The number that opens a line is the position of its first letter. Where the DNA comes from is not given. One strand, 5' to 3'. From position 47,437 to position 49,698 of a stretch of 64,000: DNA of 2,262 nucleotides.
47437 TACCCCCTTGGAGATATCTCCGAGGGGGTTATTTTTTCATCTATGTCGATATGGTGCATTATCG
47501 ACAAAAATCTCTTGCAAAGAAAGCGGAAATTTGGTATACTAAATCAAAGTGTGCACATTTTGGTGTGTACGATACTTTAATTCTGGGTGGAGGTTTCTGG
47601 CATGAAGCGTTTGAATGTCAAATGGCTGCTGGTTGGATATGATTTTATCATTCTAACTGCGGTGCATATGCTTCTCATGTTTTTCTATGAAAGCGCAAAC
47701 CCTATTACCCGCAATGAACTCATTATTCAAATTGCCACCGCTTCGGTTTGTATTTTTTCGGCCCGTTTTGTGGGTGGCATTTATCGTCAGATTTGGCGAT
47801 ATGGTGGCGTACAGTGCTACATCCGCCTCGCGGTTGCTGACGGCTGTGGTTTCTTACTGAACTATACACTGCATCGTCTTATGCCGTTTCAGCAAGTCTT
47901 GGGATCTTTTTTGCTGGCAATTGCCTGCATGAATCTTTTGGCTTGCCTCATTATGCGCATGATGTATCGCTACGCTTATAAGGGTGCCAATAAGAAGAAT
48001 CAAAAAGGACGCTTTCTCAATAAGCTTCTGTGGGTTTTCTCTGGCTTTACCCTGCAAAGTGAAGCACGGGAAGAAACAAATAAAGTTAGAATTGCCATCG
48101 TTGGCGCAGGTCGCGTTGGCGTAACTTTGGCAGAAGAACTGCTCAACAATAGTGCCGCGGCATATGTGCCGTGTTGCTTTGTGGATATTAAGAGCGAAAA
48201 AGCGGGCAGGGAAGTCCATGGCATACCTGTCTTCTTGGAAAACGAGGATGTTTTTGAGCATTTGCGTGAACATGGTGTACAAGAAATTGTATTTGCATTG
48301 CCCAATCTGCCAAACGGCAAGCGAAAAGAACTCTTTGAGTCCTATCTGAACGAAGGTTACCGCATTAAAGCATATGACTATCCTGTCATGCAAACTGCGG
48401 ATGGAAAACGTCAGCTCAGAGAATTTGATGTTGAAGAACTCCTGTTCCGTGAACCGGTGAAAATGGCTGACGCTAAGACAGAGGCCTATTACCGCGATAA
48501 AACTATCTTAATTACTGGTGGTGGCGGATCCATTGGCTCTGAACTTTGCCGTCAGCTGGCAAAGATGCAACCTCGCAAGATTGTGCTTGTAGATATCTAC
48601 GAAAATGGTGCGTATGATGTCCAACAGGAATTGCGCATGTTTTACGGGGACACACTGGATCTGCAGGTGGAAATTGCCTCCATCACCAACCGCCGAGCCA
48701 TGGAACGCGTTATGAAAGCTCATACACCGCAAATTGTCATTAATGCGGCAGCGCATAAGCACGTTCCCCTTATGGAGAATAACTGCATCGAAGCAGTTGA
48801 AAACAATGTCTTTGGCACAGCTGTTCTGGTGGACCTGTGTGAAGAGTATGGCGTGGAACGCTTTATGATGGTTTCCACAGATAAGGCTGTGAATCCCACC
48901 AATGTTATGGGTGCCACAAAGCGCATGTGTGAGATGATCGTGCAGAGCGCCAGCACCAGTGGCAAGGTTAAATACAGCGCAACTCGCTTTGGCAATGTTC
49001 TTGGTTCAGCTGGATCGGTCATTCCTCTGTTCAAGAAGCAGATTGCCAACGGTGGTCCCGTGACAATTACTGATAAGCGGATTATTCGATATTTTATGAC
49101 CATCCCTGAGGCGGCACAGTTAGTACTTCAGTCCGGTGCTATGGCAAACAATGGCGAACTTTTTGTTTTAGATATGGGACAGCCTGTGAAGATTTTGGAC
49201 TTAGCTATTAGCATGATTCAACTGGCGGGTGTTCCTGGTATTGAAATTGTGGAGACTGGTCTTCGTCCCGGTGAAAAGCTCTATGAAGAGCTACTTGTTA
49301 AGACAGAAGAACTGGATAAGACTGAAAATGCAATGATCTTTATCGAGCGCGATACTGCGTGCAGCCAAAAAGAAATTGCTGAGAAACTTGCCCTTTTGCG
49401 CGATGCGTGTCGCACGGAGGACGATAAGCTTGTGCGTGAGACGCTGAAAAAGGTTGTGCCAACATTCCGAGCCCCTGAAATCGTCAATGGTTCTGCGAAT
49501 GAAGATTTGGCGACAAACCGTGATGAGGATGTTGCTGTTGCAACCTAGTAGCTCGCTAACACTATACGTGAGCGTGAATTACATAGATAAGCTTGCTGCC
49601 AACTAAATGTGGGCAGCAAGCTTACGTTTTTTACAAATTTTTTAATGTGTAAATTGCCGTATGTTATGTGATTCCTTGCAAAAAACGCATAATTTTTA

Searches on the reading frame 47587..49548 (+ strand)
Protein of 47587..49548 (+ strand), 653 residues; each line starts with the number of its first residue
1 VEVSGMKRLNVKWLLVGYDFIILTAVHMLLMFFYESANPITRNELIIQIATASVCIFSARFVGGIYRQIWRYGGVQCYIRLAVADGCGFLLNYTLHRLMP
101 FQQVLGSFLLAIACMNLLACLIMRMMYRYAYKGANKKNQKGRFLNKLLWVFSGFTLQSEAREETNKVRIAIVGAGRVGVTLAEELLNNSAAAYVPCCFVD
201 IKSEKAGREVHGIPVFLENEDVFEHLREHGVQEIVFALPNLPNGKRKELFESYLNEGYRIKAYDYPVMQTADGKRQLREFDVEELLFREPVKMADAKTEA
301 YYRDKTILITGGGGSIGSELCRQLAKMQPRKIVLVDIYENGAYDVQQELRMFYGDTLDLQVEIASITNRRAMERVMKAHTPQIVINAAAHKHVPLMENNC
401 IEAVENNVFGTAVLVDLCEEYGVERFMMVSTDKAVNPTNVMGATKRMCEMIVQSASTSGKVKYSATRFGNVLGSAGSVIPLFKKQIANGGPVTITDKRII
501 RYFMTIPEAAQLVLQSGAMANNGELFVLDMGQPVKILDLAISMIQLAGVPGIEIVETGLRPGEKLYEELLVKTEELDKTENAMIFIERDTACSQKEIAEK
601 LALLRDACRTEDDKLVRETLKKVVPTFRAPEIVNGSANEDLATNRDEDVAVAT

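Call 4: search_protein_families(library=pfam, proteins=[window:47587-49548:+], max_evalue=0.01)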
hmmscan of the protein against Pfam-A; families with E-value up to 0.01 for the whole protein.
window:47587-49548:+ (653 aa): 21 families
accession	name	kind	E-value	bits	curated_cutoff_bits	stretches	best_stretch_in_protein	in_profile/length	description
PF02719.21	Polysacc_synt_2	-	1e-112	376.5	20.2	1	307-586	1-290/293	Polysaccharide biosynthesis protein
PF01370.27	Epimerase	-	4.5e-24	85.6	20.9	1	307-516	1-224/240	NAD dependent epimerase/dehydratase family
PF16363.11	GDP_Man_Dehyd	-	6e-16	59.3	27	1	308-433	1-131/332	GDP-mannose 4,6 dehydratase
PF04321.23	RmlD_sub_bind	-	1.3e-13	51.2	27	1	306-476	2-156/287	RmlD substrate binding domain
PF01073.25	3Beta_HSD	-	6.7e-09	35.6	22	1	308-438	1-123/280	3-beta hydroxysteroid dehydrogenase/isomerase family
PF02254.24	TrkA_N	-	5.2e-08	33.7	23.8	0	169-234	1-63/116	TrkA-N domain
PF13727.12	CoA_binding_3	-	9.4e-08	32.7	25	1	153-239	67-150/175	CoA-binding domain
PF08659.16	KR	-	6.2e-07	30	22.6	1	306-430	2-135/180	KR domain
PF00106.31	adh_short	-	1.5e-06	28.2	26.6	1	305-414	1-115/195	short chain dehydrogenase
PF07993.18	NAD_binding_4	-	1.6e-06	27.9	20.1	1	378-438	86-143/258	Male sterility protein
PF03435.24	Sacchrp_dh_NADP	-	6.4e-06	27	25.1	1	307-402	1-90/129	Saccharopine dehydrogenase NADP binding domain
PF00899.27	ThiF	-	1.5e-05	24.7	28.1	0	303-336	19-51/238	ThiF family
PF00056.29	Ldh_1_N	-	0.0001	22.8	27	0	167-206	1-39/141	lactate/malate dehydrogenase, NAD binding domain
PF13460.12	NAD_binding_10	-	0.00026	21.3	27.2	1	311-436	1-103/184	NAD(P)H-binding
PF07992.20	Pyr_redox_2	-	0.0004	20.3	26.1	0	286-368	136-203/291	Pyridine nucleotide-disulphide oxidoreductase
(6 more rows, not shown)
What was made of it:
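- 47587..49548 (+): CapD-like membrane-bound UDP-sugar 4,6-dehydratase/epimerase (Polysacc_synt_2); a separate transcription unit. PF02719 E=1e-112 (call 4).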
